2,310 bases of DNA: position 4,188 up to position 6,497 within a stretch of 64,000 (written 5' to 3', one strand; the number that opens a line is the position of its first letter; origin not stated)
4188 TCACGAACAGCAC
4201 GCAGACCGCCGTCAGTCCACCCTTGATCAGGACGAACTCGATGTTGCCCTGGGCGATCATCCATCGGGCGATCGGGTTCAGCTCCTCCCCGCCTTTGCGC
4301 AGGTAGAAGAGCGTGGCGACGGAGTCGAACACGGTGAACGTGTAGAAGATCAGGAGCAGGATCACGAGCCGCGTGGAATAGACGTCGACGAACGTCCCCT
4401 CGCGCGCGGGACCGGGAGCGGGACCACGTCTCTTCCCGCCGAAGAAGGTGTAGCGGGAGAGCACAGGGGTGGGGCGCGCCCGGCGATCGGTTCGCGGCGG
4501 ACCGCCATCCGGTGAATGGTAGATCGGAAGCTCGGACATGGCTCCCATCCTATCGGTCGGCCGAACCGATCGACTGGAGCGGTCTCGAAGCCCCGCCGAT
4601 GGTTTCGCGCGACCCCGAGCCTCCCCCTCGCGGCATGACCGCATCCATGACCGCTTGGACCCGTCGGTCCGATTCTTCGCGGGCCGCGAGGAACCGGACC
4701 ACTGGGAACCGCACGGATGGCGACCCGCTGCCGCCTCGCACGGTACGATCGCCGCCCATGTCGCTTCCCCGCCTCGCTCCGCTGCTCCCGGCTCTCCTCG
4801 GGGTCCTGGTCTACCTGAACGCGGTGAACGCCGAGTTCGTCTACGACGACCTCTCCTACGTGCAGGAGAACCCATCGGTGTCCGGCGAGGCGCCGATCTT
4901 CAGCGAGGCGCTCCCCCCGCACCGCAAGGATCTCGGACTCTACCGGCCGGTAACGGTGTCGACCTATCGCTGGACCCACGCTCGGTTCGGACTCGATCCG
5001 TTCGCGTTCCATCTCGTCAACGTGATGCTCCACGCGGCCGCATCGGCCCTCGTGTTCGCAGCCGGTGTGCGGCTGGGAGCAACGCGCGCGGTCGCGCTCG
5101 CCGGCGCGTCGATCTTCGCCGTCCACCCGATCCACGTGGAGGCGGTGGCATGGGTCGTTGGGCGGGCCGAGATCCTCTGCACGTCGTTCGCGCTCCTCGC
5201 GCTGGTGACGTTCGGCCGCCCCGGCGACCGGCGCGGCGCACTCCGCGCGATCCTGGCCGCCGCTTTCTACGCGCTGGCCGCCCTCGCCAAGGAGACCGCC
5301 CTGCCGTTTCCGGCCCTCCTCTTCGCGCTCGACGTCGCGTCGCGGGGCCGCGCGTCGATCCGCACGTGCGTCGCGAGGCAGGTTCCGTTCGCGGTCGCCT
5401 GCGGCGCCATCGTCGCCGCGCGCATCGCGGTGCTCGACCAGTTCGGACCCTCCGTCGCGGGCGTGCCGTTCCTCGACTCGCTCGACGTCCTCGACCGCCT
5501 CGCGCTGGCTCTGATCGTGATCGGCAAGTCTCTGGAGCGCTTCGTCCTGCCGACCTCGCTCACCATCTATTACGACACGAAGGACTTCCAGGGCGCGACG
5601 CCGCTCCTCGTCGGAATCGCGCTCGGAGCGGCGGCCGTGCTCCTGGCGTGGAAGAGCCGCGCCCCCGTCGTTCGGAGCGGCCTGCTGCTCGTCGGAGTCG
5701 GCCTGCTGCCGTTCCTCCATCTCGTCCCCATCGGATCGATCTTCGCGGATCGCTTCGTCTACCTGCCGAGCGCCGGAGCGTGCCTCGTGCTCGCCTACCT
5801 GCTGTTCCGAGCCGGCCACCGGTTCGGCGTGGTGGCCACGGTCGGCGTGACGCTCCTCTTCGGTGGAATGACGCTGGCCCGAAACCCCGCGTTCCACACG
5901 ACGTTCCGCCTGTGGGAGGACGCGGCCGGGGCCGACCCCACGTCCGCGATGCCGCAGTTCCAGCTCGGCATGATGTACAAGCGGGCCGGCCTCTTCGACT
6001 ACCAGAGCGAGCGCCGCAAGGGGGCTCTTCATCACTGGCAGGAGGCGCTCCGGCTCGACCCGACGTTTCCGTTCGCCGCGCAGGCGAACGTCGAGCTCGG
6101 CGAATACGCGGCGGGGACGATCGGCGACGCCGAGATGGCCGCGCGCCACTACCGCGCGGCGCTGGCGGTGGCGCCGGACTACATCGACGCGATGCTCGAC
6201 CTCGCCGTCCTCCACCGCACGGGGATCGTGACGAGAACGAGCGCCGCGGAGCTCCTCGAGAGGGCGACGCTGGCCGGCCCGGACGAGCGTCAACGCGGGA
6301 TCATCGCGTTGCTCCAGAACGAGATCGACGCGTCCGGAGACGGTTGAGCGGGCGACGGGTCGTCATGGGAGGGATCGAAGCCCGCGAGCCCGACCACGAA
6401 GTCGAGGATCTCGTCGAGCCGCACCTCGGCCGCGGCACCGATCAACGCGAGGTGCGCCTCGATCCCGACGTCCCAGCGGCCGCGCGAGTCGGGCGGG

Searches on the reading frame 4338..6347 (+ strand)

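Call 28: search_protein_families(library=pfam, proteins=[window:4338-6347:+], max_evalue=0.001)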
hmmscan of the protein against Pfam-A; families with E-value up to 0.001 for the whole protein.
window:4338-6347:+ (669 aa): 2 families
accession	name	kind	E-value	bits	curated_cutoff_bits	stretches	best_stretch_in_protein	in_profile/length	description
PF13414.12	TPR_11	-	1.4e-05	25.1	26.8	0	596-626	8-39/42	TPR repeat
PF07719.23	TPR_2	-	0.00022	21.6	27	0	549-576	6-33/34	Tetratricopeptide repeat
